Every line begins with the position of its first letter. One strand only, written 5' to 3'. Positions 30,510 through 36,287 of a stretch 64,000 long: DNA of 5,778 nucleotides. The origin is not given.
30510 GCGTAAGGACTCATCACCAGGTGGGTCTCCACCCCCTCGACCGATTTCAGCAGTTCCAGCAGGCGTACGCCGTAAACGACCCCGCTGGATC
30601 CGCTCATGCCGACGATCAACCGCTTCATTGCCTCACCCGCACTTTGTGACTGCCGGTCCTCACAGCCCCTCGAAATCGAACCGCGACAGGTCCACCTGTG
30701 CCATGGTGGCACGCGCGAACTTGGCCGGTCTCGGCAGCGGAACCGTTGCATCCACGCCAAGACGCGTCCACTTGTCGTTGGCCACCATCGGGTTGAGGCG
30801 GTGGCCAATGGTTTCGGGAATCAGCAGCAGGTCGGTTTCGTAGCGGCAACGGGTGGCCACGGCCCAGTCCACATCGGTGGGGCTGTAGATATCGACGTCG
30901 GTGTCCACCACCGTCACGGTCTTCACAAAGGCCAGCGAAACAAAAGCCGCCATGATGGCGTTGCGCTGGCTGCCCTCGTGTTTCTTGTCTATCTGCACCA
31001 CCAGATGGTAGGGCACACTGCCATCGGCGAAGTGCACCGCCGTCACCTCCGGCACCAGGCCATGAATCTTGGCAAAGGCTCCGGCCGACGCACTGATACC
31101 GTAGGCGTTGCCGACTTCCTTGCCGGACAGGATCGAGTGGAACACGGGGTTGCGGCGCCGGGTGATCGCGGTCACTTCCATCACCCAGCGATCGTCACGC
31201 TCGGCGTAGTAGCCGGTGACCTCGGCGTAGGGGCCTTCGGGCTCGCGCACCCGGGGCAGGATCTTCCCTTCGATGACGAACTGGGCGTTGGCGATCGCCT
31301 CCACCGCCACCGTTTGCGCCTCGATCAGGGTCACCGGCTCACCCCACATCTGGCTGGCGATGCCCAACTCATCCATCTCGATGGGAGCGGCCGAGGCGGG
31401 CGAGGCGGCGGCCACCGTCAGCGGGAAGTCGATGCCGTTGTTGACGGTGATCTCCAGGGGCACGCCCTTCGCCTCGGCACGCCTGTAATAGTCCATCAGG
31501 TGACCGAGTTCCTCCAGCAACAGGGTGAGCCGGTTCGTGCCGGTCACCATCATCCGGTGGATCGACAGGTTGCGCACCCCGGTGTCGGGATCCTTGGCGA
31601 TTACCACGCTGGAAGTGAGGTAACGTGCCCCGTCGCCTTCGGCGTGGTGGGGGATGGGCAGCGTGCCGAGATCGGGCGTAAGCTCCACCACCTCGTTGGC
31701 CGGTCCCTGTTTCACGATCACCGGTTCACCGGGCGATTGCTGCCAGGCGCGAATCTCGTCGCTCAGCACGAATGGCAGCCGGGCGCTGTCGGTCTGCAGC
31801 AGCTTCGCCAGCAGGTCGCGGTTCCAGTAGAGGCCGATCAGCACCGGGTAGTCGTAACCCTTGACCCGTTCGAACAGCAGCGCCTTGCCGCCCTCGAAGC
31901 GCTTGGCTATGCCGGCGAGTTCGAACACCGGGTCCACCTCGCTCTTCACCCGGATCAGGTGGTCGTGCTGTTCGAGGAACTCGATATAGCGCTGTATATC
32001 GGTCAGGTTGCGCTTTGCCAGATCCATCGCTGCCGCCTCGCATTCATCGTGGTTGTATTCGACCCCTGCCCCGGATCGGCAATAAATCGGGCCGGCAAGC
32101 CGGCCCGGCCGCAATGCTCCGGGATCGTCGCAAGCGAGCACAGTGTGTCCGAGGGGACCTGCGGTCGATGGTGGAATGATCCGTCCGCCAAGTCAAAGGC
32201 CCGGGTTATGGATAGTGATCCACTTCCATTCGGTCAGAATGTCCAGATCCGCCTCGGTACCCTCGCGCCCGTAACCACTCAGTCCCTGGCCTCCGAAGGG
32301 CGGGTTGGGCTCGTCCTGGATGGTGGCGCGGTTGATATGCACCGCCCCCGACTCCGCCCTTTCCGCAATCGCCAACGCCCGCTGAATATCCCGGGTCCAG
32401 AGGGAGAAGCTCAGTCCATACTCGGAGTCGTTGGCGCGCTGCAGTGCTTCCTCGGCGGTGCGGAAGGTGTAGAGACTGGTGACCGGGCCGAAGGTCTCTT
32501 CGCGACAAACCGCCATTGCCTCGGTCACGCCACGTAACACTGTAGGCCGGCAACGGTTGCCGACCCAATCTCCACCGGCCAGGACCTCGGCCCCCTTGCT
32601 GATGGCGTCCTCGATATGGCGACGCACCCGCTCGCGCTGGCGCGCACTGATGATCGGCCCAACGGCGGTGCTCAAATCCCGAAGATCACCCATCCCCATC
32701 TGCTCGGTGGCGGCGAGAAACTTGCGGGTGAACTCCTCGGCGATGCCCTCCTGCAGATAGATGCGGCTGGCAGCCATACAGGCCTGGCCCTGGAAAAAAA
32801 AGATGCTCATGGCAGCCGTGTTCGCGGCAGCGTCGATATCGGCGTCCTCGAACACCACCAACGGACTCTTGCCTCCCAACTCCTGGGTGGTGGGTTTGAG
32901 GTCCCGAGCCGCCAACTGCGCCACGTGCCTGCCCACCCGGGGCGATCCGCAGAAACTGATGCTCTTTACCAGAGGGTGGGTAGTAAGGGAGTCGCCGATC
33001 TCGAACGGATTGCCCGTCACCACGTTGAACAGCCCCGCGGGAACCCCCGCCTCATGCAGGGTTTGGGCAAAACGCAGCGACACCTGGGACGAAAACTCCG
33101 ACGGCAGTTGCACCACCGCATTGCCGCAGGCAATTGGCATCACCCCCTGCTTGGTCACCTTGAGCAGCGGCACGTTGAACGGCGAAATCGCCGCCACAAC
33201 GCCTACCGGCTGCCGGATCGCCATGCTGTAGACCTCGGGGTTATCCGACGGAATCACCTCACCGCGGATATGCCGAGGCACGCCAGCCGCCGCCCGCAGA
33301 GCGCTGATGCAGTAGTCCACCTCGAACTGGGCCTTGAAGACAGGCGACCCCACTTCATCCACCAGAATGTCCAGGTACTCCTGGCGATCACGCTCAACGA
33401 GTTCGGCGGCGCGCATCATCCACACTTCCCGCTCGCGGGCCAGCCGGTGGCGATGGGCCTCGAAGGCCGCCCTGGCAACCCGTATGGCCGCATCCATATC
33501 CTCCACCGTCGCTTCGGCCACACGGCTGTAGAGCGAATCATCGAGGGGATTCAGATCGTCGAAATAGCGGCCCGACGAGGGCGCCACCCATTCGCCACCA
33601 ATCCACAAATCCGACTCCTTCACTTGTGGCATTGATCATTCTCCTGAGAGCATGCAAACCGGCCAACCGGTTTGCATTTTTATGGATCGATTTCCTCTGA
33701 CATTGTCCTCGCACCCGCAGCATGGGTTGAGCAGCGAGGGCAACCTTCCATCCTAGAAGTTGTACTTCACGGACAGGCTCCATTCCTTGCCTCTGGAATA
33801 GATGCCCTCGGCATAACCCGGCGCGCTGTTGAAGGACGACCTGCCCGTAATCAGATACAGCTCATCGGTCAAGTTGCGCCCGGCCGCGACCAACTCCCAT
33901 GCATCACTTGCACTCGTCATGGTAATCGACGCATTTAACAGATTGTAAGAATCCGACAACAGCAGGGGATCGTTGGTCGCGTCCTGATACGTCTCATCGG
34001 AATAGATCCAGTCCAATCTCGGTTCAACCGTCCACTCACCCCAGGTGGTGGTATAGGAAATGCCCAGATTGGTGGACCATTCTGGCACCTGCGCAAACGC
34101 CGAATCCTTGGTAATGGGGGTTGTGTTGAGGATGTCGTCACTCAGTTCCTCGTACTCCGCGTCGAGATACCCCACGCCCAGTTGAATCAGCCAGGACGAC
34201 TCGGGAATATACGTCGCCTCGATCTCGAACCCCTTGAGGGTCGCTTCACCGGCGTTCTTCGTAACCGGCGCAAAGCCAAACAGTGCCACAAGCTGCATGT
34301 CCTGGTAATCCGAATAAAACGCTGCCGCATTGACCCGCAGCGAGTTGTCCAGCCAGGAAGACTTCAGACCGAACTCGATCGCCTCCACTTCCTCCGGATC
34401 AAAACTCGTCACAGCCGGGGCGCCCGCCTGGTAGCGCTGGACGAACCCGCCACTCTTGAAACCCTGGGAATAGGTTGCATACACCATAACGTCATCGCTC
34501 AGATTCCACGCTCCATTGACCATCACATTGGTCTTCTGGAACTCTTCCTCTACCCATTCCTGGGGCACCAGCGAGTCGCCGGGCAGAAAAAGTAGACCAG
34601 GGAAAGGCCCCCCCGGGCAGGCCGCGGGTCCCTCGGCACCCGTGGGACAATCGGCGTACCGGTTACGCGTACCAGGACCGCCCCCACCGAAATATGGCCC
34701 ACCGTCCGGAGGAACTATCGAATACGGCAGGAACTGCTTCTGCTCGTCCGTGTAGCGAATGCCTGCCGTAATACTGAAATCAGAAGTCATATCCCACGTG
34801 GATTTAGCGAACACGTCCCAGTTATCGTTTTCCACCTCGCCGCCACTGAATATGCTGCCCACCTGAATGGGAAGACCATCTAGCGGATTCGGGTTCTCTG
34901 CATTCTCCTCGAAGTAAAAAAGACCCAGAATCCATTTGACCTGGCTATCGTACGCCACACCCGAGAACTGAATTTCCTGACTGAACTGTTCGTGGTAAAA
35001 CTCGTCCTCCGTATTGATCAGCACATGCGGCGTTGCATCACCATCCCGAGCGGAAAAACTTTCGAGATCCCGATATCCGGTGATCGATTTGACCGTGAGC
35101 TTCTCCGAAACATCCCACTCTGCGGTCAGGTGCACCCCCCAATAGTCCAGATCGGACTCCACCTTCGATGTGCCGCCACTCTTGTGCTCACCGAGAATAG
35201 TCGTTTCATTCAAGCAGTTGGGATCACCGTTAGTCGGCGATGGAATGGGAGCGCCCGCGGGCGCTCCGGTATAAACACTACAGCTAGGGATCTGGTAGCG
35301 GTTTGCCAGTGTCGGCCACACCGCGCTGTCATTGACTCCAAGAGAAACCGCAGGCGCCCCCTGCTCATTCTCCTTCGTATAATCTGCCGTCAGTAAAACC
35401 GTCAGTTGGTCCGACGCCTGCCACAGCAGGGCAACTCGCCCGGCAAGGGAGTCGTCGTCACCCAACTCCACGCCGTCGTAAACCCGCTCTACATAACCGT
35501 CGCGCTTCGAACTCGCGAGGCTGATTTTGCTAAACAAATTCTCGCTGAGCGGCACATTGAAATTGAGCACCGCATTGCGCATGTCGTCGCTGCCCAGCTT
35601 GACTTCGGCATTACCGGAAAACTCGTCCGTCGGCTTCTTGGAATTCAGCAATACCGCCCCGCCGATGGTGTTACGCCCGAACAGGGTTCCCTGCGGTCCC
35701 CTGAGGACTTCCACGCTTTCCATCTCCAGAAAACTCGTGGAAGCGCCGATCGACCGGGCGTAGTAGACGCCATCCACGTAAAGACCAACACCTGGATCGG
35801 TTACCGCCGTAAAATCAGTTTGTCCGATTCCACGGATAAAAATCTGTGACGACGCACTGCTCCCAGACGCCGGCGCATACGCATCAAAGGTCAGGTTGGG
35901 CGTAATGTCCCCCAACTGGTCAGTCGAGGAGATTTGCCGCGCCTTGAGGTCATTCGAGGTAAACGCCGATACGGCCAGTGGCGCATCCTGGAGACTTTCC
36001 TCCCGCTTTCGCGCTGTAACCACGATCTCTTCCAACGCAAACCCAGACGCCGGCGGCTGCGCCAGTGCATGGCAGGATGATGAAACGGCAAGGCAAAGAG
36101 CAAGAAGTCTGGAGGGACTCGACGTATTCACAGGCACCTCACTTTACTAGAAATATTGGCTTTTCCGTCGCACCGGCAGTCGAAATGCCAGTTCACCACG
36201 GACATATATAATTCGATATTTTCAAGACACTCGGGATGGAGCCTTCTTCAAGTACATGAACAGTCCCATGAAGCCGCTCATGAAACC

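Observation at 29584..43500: Lower-GC catabolic island inserted between the core O-methyltransferase gene and guaA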

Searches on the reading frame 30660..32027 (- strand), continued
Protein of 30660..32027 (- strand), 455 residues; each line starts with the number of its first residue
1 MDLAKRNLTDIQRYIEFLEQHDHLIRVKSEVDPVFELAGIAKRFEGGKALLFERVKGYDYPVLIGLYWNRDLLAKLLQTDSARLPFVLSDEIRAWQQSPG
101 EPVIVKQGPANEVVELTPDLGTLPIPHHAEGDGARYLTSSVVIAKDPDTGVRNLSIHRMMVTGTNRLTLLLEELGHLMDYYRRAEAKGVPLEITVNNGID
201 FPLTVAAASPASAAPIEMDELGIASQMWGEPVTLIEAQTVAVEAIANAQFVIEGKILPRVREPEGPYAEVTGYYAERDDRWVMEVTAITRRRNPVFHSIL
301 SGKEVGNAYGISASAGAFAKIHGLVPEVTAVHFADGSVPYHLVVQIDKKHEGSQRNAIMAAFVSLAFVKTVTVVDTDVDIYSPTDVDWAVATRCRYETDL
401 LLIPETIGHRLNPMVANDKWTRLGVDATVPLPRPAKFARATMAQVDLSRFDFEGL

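Call 59: find_encoding_contigs(protein=P0243, flank=10000, max_places=3)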
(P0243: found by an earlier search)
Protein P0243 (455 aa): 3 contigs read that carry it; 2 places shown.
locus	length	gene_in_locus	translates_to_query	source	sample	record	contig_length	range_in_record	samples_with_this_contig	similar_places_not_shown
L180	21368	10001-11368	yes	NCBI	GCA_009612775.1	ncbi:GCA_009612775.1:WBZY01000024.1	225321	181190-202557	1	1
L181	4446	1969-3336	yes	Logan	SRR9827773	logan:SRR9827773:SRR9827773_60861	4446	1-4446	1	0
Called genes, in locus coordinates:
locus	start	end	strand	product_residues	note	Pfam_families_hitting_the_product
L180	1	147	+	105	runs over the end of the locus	PF11743:DUF3301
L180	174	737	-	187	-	PF01844:HNH, PF13395:HNH_4, PF14279:HNH_5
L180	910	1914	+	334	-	PF08240:ADH_N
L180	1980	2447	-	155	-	-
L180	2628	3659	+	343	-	PF01636:APH, PF02958:EcKL (weak)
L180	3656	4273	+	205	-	PF01625:PMSR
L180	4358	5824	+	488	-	PF00478:IMPDH, PF00571:CBS, PF03060:NMO, PF01070:FMN_dh (weak)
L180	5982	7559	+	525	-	PF00117:GATase, PF00733:Asn_synthase (faint), PF07722:Peptidase_C26, PF02540:NAD_synthase (weak), PF00958:GMP_synt_C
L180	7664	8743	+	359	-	-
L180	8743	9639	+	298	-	-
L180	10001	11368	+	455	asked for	PF20695:UbiD_N, PF01977:UbiD, PF20696:UbiD_C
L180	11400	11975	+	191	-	PF02441:Flavoprotein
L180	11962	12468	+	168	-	PF01243:PNPOx_N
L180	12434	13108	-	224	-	PF01596:Methyltransf_3, PF13578:Methyltransf_24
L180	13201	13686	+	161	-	PF00383:dCMP_cyt_deam_1, PF14437:MafB19-deam, PF14439:Bd3614-deam (faint)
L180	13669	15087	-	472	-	PF00497:SBP_bac_3, PF01464:SLT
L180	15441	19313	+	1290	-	PF18076:FGAR-AT_N, PF18072:FGAR-AT_linker, PF02769:AIRS_C, PF22689:FGAR-AT_PurM_N-like, PF02769:AIRS_C, PF13507:GATase_5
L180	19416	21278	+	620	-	PF13721:SecD-TM1, PF07549:Sec_GG (weak), PF21760:SecD_1st, PF22599:SecDF_P1_head, PF02355:SecD_SecF_C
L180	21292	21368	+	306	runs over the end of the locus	PF07549:Sec_GG, PF02355:SecD_SecF_C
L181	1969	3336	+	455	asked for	PF20695:UbiD_N, PF01977:UbiD, PF20696:UbiD_C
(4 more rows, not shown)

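Call 81: search_protein_families(library=ncbifam, proteins=[L172:5353-7026:+, L180:7664-8743:+, L180:8743-9639:+], max_evalue=0.00001)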
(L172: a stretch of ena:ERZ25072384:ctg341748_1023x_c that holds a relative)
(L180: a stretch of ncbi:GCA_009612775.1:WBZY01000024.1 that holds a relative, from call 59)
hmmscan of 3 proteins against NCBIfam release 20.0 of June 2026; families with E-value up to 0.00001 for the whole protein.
L172:5353-7026:+ (557 aa): 52 families (the best 25 are shown)
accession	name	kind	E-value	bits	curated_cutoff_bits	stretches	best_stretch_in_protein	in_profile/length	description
NF005470.0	PRK07064.1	equivalog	8.8e-228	757.8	495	1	13-556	2-545/552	thiamine pyrophosphate-binding protein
NF006122.0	PRK08266.1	subfamily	2e-82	277.4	571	1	18-541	6-525/543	hypothetical protein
NF005712.0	PRK07524.1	subfamily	1.9e-77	260.9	500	1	17-541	4-530/536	5-guanidino-2-oxopentanoate decarboxylase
NF006052.0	PRK08199.1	subfamily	1.2e-61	208.8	539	1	15-541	7-538/559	thiamine pyrophosphate protein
TIGR00118.1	acolac_lg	equivalog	1.2e-58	198.9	538.35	1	19-541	4-535/557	biosynthetic-type acetolactate synthase large subunit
NF006016.1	PRK08155.1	equivalog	7.3e-57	193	870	1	20-540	7-532/554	acetolactate synthase large subunit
NF004919.0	PRK06276.1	equivalog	1.3e-54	185.5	866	1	22-539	7-537/582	acetolactate synthase large subunit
NF006187.0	PRK08322.1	equivalog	1.7e-54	185.2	509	1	19-540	5-528/548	acetolactate synthase large subunit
NF004772.0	PRK06112.1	subfamily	1.6e-52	178.7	673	1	11-541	9-560/578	acetolactate synthase catalytic subunit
NF006524.0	PRK08978.1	equivalog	5.8e-52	176.7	738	1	22-541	7-525/548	acetolactate synthase 2 catalytic subunit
NF005584.0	PRK07282.1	equivalog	5.6e-50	170.4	970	1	15-539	9-539/566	acetolactate synthase large subunit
NF004710.0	PRK06048.1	equivalog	2.3e-47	161.7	976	1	20-541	12-538/561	acetolactate synthase large subunit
NF005039.0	PRK06456.1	equivalog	1.4e-46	159.2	868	1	22-531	8-535/572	acetolactate synthase large subunit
NF006377.0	PRK08611.1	equivalog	2.3e-46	158.5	742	1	20-540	8-529/576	pyruvate oxidase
NF005824.0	PRK07710.1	equivalog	1.9e-44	152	976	1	8-539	8-547/573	acetolactate synthase large subunit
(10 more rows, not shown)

L180:7664-8743:+ (359 aa): 0 families

L180:8743-9639:+ (298 aa): 0 families

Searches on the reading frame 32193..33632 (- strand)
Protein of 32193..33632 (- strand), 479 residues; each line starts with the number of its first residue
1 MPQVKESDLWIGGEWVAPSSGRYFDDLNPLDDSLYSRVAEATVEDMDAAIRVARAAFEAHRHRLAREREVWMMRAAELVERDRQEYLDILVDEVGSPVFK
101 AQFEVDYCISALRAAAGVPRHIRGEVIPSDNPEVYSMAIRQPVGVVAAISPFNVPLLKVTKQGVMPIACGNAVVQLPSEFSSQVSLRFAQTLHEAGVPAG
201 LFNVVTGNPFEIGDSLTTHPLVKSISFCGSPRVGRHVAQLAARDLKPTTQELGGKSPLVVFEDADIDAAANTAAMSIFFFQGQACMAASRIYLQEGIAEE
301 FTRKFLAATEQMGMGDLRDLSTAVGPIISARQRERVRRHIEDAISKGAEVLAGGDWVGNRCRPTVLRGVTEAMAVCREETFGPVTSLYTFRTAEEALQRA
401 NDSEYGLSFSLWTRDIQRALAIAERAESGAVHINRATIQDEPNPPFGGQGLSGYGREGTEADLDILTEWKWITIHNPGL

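Call 5: search_protein_families(library=pfam, proteins=[window:32193-33632:-])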
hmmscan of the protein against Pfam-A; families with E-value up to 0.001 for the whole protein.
window:32193-33632:- (479 aa): 2 families
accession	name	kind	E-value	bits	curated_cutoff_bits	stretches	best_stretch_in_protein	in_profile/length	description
PF00171.27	Aldedh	-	3e-148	494.6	23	1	15-472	1-461/461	Aldehyde dehydrogenase family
PF05893.19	LuxC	-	1.3e-05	24.8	21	1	134-308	80-258/401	Acyl-CoA reductase (LuxC)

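Call 6: search_protein_families(library=ncbifam, proteins=[window:32193-33632:-])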
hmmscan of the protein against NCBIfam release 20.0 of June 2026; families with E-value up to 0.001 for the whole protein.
window:32193-33632:- (479 aa): 43 families (the best 25 are shown)
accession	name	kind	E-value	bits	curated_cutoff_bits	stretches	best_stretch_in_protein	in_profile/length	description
TIGR01780.1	SSADH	subfamily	4.9e-107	358.6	646.35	1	29-465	4-443/448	succinate-semialdehyde dehydrogenase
TIGR01804.1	BADH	equivalog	2.1e-106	356.2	668.6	1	10-469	1-466/467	betaine-aldehyde dehydrogenase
TIGR02299.1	HpaE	equivalog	2.1e-105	353.2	638.35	1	9-474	3-476/488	5-carboxymethyl-2-hydroxymuconate semialdehyde dehydrogenase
NF045736.1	PaDhStyDRhodo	equivalog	2.8e-105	352.6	800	1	7-474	3-477/479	phenylacetaldehyde dehydrogenase StyD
NF010000.0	PRK13473.1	subfamily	4.9e-105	351.9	615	1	7-472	3-470/475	aminobutyraldehyde dehydrogenase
NF040648.1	lactal_redase_Meth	equivalog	1.8e-104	350.3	650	1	10-475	2-463/463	lactaldehyde dehydrogenase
NF009725.0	PRK13252.1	equivalog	1.9e-104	349.8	593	1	3-474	3-479/488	betaine-aldehyde dehydrogenase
NF006916.0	PRK09407.1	equivalog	8.9e-102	341.3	521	1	27-468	39-486/526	succinic semialdehyde dehydrogenase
NF045735.1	PaDhStyDPseudo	equivalog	2.7e-99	333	850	1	8-474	4-481/483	phenylacetaldehyde dehydrogenase StyD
TIGR03216.1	OH_muco_semi_DH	equivalog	3e-97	326.2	693.25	1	10-475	4-480/481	2-hydroxymuconic semialdehyde dehydrogenase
NF008415.0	PRK11241.1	equivalog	5.1e-97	325.5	828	1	9-474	13-480/482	NADP-dependent succinate-semialdehyde dehydrogenase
NF042993.1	AlphKGSA_gudD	equivalog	5.6e-90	302.4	770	1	10-474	7-480/481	alpha-ketoglutaric semialdehyde dehydrogenase GucD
NF007497.0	PRK10090.1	equivalog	4.2e-88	296.2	500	1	4-437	4-441/480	aldehyde dehydrogenase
NF007352.0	PRK09847.1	equivalog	4.3e-84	282.8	850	1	6-474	19-491/495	aldehyde dehydrogenase PuuC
NF052305.1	DioxValDhHalo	equivalog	6.3e-81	272.7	750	1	7-470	5-477/483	2,5-dioxovalerate dehydrogenase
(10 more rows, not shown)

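Call 22: search_solved_structures(query=window:32193-33632:-, max_evalue=1e-90)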
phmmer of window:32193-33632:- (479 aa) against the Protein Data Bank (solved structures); distinct sequences matched with E-value up to 1e-90: 4.
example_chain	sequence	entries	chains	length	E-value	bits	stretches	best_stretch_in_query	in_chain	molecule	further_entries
6qhn_A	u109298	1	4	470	1.5e-102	347.2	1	24-475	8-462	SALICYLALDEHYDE DEHYDROGENASE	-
9ihb_A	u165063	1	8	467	1e-100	341.2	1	24-476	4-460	Vanillin dehydrogenase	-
4jz6_A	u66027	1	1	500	1.1e-98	334.5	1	7-475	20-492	Salicylaldehyde dehydrogenase NahF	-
3r64_A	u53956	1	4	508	2.6e-91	310.2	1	10-475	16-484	NAD dependent benzaldehyde dehydrogenase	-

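Call 81: search_protein_families(library=ncbifam, proteins=[L180:7664-8743:+, L180:8743-9639:+], max_evalue=0.00001)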
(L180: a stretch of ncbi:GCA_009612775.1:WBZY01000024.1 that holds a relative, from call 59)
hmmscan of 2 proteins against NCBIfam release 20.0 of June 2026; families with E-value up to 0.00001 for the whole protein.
L180:7664-8743:+ (359 aa): 0 families

L180:8743-9639:+ (298 aa): 0 families

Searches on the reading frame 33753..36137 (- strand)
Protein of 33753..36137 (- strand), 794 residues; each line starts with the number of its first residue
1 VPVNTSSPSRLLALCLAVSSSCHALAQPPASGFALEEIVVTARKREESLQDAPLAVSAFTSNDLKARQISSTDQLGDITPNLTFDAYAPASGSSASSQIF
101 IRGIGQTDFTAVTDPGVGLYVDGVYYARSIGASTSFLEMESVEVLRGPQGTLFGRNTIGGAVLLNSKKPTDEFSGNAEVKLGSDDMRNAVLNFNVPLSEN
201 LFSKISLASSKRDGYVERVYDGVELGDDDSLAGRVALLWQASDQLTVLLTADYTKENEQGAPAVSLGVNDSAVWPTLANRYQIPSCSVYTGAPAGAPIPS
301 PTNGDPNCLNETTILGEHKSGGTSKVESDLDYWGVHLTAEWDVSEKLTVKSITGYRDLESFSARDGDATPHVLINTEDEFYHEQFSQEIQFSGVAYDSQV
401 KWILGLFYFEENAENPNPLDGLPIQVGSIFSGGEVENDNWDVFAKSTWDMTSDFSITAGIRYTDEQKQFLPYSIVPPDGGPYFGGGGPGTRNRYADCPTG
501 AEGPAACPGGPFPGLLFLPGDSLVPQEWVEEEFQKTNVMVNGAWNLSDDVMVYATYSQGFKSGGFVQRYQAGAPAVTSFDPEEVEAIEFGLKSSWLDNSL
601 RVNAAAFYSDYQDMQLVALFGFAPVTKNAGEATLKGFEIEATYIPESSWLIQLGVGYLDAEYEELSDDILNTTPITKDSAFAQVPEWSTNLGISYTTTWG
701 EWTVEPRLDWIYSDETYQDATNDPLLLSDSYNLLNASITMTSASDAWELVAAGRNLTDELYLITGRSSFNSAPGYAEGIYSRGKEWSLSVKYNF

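Call 5: search_protein_families(library=pfam, proteins=[window:33753-36137:-])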
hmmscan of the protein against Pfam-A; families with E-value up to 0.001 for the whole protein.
window:33753-36137:- (794 aa): 2 families
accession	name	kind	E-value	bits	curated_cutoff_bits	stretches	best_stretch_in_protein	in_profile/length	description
PF00593.30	TonB_dep_Rec_b-barrel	-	3.6e-43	149.5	27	1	308-756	38-436/436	TonB dependent receptor-like, beta-barrel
PF07715.20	Plug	-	3e-16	60.3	23.9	1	49-161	2-107/107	TonB-dependent Receptor Plug Domain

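Call 6: search_protein_families(library=ncbifam, proteins=[window:33753-36137:-])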
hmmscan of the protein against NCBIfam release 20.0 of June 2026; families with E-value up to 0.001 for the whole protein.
window:33753-36137:- (794 aa): 25 families
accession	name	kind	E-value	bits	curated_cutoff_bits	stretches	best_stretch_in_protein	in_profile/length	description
TIGR01783.1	TonB-siderophor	subfamily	4.7e-37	128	223.5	2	533-794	405-649/649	TonB-dependent siderophore receptor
TIGR01785.1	TonB-hemin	subfamily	9.2e-28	97.1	316.85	2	437-794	363-677/677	TonB-dependent heme/hemoglobin receptor family protein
TIGR01786.1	TonB-hemlactrns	subfamily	4.3e-26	91.5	323.75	2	404-794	353-719/719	TonB-dependent hemoglobin/transferrin/lactoferrin family receptor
NF010010.0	PRK13483.1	equivalog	3.3e-16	58.4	927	1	9-246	7-247/660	ligand-gated channel protein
TIGR01779.1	TonB-B12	equivalog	2.7e-15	55.9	599.7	1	18-219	13-206/614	TonB-dependent vitamin B12 receptor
NF007465.0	PRK10044.1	equivalog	3.7e-15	55.2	803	1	29-199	57-219/726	ferrichrome porin FhuA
NF047944.1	FoxamRcptFoxA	equivalog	1.2e-14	53.6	1300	1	41-261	43-252/697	ferrioxamine B receptor FoxA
TIGR04056.1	OMP_RagA_SusC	subfamily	6.8e-13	47.9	368.25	1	556-700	630-772/981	SusC/RagA family TonB-linked outer membrane protein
NF007349.0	PRK09840.1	equivalog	1.3e-12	46.6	686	1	113-204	123-212/760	catecholate siderophore receptor Fiu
NF053590.1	TonB_dep_TOL0244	equivalog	7e-12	44.8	645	1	577-668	410-502/604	TOL_0244 family TonB-dependent receptor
NF010038.0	PRK13513.1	equivalog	7.1e-11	41.4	942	1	14-177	14-175/659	ligand-gated channel protein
NF041535.1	TonB_rec_PqqU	equivalog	1.6e-10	40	1200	1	39-170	2-133/676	TonB-dependent receptor PqqU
NF010651.0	PRK14050.1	equivalog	3.8e-10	38.5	884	1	22-195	50-212/730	TonB-dependent siderophore receptor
NF007926.1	PRK10641.1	equivalog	5.9e-10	38.3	836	2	27-188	21-173/617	TonB-dependent vitamin B12 receptor BtuB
NF010012.0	PRK13486.1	equivalog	1.3e-09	37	924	1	33-180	22-173/696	TonB-dependent receptor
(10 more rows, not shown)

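Call 81: search_protein_families(library=ncbifam, proteins=[L180:7664-8743:+, L180:8743-9639:+], max_evalue=0.00001)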
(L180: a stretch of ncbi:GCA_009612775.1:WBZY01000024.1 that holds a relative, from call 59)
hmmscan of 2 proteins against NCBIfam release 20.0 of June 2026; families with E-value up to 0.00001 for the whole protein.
L180:7664-8743:+ (359 aa): 0 families

L180:8743-9639:+ (298 aa): 0 families
